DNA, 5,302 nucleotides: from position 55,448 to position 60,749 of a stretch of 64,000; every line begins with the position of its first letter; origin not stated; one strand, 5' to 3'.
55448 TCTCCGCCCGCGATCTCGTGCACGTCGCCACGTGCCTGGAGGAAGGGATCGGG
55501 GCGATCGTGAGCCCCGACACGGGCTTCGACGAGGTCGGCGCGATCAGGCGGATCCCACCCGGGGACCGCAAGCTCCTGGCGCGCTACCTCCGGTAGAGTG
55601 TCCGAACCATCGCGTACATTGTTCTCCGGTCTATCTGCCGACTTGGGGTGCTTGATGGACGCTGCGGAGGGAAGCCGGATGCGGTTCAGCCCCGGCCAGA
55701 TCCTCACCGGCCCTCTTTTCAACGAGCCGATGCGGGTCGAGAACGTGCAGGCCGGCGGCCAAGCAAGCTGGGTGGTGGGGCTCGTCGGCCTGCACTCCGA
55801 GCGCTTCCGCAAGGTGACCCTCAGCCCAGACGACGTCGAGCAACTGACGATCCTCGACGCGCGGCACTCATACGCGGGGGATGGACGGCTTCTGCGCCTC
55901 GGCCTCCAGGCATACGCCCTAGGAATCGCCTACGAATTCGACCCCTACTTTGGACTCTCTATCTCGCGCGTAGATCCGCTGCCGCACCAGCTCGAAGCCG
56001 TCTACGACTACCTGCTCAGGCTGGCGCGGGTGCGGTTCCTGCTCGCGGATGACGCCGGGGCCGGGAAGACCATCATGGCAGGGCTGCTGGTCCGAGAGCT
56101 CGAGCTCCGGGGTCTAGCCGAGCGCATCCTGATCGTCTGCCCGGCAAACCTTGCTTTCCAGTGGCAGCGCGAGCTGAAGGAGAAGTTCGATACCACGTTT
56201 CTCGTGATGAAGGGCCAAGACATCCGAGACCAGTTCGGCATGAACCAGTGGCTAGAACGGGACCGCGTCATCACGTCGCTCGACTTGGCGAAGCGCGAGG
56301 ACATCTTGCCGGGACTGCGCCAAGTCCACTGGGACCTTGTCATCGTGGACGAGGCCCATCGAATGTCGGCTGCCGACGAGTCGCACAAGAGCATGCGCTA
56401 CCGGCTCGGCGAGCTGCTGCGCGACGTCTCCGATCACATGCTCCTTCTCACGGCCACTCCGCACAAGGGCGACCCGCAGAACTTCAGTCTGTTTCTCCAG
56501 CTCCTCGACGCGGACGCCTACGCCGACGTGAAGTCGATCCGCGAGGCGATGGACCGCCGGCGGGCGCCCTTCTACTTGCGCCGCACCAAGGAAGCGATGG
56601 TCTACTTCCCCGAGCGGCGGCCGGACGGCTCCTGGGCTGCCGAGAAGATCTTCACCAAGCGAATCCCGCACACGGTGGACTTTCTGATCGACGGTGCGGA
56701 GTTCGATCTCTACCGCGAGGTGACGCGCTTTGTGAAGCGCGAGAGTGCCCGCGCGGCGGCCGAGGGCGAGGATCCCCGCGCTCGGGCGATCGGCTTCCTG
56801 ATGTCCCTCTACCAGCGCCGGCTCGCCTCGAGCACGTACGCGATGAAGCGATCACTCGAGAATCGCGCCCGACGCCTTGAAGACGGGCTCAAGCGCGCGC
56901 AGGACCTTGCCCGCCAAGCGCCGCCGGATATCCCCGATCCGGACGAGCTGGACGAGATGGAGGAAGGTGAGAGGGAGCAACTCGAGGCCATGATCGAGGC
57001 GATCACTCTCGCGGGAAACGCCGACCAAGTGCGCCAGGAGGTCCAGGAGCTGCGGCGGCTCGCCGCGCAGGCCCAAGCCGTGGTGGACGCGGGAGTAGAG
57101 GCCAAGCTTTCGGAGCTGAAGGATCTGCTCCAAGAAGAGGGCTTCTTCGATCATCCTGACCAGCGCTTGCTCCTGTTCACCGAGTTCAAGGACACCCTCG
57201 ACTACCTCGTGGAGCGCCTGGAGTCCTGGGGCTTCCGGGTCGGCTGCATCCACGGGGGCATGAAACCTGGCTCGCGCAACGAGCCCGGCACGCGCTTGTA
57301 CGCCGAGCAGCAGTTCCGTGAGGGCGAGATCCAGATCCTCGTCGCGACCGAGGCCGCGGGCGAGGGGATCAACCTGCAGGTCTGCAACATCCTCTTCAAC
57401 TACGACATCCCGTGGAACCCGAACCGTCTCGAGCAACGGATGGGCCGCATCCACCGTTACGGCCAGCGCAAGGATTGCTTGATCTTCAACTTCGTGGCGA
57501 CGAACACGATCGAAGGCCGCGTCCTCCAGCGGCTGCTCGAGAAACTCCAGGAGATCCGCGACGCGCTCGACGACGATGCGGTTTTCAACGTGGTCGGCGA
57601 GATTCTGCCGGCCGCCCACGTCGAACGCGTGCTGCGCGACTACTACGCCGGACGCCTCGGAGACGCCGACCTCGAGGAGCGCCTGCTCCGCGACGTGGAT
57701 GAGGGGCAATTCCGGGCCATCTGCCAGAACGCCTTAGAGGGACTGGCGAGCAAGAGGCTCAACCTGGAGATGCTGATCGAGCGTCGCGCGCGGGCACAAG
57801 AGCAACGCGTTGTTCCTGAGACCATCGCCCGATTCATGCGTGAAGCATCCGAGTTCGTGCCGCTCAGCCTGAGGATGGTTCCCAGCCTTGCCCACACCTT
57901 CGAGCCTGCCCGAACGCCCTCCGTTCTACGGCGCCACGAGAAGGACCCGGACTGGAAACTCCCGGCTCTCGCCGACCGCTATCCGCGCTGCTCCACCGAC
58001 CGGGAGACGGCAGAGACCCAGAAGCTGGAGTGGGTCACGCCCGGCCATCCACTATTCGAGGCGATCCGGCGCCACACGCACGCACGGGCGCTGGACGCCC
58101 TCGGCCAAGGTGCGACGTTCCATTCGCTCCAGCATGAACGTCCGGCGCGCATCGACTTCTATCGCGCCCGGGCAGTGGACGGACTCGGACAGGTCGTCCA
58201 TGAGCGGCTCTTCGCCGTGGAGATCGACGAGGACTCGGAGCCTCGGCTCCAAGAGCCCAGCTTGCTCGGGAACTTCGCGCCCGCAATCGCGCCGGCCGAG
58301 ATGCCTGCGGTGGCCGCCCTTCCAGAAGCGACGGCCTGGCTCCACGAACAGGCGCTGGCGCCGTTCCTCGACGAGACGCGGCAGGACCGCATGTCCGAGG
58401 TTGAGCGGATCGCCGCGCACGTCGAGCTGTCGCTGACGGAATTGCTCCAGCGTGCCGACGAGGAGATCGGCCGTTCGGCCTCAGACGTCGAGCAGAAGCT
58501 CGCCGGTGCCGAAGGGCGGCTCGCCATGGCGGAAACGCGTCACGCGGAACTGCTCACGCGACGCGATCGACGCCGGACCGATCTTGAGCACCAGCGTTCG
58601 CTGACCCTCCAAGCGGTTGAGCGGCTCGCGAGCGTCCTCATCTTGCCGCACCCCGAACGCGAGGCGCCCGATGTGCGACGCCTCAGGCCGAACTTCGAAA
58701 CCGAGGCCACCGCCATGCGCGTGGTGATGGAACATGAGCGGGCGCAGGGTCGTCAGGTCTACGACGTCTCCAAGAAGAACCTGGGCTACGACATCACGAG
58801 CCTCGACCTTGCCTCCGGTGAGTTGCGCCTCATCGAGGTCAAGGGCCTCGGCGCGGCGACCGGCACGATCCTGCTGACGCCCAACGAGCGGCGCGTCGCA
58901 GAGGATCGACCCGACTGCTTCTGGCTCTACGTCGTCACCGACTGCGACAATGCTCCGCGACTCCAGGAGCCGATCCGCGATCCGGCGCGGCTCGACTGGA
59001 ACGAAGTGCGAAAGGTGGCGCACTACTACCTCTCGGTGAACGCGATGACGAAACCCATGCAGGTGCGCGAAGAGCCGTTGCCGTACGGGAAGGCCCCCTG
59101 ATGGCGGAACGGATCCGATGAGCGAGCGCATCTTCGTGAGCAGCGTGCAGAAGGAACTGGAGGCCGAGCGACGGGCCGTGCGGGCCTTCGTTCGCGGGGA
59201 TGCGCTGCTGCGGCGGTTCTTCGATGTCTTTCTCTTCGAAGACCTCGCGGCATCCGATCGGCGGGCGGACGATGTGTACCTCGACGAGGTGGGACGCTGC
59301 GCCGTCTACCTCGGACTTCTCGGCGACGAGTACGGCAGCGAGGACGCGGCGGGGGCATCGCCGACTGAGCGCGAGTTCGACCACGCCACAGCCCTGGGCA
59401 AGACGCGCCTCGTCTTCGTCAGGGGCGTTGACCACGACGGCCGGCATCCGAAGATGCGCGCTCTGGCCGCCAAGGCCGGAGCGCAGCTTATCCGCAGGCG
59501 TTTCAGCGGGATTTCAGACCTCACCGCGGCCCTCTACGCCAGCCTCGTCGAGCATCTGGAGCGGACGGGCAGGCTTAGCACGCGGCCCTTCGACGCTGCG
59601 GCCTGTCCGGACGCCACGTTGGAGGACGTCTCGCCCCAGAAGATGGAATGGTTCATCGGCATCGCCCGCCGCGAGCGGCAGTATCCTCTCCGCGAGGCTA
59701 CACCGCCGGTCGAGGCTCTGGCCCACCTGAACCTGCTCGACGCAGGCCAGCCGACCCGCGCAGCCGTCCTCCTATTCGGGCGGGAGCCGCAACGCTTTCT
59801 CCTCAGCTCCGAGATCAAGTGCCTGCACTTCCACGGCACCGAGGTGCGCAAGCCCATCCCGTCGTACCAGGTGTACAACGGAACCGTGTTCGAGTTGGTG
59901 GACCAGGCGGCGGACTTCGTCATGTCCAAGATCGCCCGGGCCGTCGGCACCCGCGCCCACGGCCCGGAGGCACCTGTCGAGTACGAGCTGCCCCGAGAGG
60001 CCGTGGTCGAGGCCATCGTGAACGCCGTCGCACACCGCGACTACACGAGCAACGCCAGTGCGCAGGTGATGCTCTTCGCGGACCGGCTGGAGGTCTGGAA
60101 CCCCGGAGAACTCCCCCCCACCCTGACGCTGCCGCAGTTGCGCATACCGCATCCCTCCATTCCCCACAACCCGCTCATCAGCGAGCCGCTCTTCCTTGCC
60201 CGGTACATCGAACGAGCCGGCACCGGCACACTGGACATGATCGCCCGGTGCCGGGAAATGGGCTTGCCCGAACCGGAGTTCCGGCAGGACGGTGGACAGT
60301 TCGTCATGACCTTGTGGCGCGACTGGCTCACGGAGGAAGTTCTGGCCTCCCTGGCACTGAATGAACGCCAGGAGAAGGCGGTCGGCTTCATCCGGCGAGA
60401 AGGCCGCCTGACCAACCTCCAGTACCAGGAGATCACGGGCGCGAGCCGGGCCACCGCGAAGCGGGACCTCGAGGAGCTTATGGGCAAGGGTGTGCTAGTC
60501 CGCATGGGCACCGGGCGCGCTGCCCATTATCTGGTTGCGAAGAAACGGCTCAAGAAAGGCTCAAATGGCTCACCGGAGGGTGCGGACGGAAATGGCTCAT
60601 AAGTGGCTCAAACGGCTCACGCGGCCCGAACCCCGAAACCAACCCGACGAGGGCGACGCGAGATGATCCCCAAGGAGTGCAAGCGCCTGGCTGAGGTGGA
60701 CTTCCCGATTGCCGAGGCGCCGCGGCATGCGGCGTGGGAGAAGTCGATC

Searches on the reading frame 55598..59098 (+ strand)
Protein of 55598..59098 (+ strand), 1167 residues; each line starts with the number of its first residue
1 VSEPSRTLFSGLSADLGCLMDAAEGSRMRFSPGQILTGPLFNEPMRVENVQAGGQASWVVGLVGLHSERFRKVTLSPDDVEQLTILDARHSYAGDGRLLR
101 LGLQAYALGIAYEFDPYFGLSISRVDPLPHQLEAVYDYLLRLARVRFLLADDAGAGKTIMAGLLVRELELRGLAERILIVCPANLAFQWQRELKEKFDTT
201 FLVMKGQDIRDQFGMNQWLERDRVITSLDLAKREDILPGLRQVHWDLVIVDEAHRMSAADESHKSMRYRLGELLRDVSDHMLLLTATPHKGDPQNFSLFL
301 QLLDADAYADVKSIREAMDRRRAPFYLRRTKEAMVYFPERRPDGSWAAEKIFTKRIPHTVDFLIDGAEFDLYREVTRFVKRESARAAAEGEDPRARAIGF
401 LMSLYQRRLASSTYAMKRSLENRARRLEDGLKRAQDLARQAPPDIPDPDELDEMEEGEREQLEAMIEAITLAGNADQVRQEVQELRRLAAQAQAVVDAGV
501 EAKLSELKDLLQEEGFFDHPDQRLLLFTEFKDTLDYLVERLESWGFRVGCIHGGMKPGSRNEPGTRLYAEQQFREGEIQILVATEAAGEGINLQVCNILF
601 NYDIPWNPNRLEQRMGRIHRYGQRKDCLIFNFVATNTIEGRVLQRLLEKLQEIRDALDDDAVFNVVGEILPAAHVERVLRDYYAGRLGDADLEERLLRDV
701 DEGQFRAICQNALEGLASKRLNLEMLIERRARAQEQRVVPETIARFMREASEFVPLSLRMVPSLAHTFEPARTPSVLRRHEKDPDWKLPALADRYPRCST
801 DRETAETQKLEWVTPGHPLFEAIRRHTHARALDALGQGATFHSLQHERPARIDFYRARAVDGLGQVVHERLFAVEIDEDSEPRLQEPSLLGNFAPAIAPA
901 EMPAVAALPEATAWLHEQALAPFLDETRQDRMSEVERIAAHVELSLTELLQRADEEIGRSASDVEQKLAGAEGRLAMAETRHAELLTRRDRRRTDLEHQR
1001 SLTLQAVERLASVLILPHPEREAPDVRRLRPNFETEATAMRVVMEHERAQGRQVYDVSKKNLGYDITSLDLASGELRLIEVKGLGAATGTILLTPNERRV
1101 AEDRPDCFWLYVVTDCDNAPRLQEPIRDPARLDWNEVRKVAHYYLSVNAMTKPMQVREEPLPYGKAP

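Call 10: search_protein_families(library=pfam, proteins=[window:55598-59098:+], max_evalue=0.01)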
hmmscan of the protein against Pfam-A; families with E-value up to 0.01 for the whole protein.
window:55598-59098:+ (1167 aa): 7 families
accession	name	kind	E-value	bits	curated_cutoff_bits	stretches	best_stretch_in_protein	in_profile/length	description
PF00271.37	Helicase_C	-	1.5e-24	86.8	23.5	1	503-622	2-110/110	Helicase conserved C-terminal domain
PF13020.12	NOV_C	-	3.8e-21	75.4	22.1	1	1036-1122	2-88/91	Protein NO VEIN, C-terminal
PF00176.29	SNF2-rel_dom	-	1.3e-18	67.6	24.9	1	146-320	19-195/290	SNF2-related domain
PF04851.21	ResIII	-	4.6e-12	46.6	22.5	1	126-289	3-163/164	Type III restriction enzyme, res subunit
PF00270.35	DEAD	-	3.3e-09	37.1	26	1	131-291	4-162/167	DEAD/DEAH box helicase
PF09848.15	SLFN-g3_helicase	-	0.0013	18.6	24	1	152-265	9-100/354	Schlafen group 3, DNA/RNA helicase domain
PF18766.7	SWI2_SNF2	-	0.004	17.3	26.7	0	153-272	27-145/221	SWI2/SNF2 ATPase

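Call 11: search_protein_families(library=padloc, proteins=[window:55598-59098:+], max_evalue=0.001)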
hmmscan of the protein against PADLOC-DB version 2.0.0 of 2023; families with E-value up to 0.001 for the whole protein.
window:55598-59098:+ (1167 aa): 58 families (the best 25 are shown)
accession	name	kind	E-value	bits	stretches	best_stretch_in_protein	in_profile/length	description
PDLC00659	HmaA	-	8.5e-174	578.3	1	69-1114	45-1131/1176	SNF2 helicase / DEAD-box helicase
PDLC02620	DrmD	-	1.8e-123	411.6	1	33-669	5-625/1060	DrmD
PDLC02500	BrxHI|BrxHII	-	2.8e-108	361.7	1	123-691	87-639/933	BrxHI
PDLC02621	DrmD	-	2.1e-97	325.5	1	129-808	124-785/1040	DrmD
PDLC02504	BrxHI|BrxHII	-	1.3e-91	306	1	96-976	79-927/971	BrxHII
PDLC02572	DrmA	-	6.8e-69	230.9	1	140-639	131-640/1043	DrmA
PDLC02619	DrmD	-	4.5e-64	215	2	114-547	20-439/872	DrmD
PDLC02632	DrmD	-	8.1e-64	214.2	1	140-635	136-639/662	DrmD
PDLC02623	DrmD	-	7.8e-62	207.3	3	364-659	410-662/1040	DrmD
PDLC02634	DrmD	-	1.1e-54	183.6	1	107-658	72-620/900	DrmD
PDLC02633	DrmD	-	8.7e-53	177.4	1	131-635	130-643/839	DrmD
PDLC02624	DrmD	-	2.1e-47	160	1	165-633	2-478/652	DrmD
PDLC02840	DpdE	-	2.2e-39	133.5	2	123-322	156-338/1091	DpdE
PDLC02853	DpdE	-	3.1e-38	129.4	1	94-657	65-636/985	DpdE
PDLC02843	DpdE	-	1.2e-37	127.4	2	123-321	155-332/1091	DpdE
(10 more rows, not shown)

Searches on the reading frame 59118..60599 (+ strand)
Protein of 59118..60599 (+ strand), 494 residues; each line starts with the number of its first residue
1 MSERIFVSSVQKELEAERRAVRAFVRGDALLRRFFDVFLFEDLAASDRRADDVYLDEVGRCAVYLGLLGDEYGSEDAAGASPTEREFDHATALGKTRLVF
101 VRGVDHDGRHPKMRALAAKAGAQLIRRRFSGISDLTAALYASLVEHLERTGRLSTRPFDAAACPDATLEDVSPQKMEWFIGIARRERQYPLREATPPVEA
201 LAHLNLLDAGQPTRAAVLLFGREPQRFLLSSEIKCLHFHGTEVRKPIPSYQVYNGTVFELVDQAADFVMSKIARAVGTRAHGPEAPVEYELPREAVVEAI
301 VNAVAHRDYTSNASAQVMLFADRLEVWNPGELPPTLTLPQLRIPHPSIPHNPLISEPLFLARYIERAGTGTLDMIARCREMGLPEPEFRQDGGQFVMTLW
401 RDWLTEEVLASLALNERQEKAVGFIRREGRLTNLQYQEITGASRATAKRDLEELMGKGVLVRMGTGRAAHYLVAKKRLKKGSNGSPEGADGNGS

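Call 10: search_protein_families(library=pfam, proteins=[window:59118-60599:+], max_evalue=0.01)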
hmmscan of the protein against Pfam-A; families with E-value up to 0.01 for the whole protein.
window:59118-60599:+ (494 aa): 5 families
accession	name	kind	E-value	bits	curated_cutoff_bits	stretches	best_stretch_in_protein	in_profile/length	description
PF13271.11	DUF4062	-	3.9e-20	72.3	24.7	1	4-90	1-82/82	Domain of unknown function (DUF4062)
PF13749.12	HATPase_c_4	-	7.5e-20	71.2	26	1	314-399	3-89/89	Putative ATP-dependent DNA helicase recG C-terminal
PF22168.2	DIP2311-like_C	-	1e-05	26.2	27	1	421-471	10-60/63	Transcriptional regulator DIP2311-like, C-terminal domain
PF06163.17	DUF977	-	0.00042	20.8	22.1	1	418-464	14-60/134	Bacterial protein of unknown function (DUF977)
PF08220.18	HTH_DeoR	-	0.0032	17.6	21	1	417-463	1-47/57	DeoR-like helix-turn-helix domain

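Call 11: search_protein_families(library=padloc, proteins=[window:59118-60599:+], max_evalue=0.001)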
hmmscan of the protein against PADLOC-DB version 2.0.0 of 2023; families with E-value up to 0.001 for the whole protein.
window:59118-60599:+ (494 aa): 3 families
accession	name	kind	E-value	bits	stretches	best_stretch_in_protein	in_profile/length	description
PDLC02394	pAgo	-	1.5e-12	44.1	1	213-400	232-435/1121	-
PDLC02402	Aga_SIR2-PNTD1-PNTD2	-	3.9e-10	36.5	1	208-332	367-483/876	Class I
PDLC02418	Aga_SIR2-Kinase-PNTD1-PNTD2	-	1.6e-05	21.3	1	254-332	286-361/756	Class I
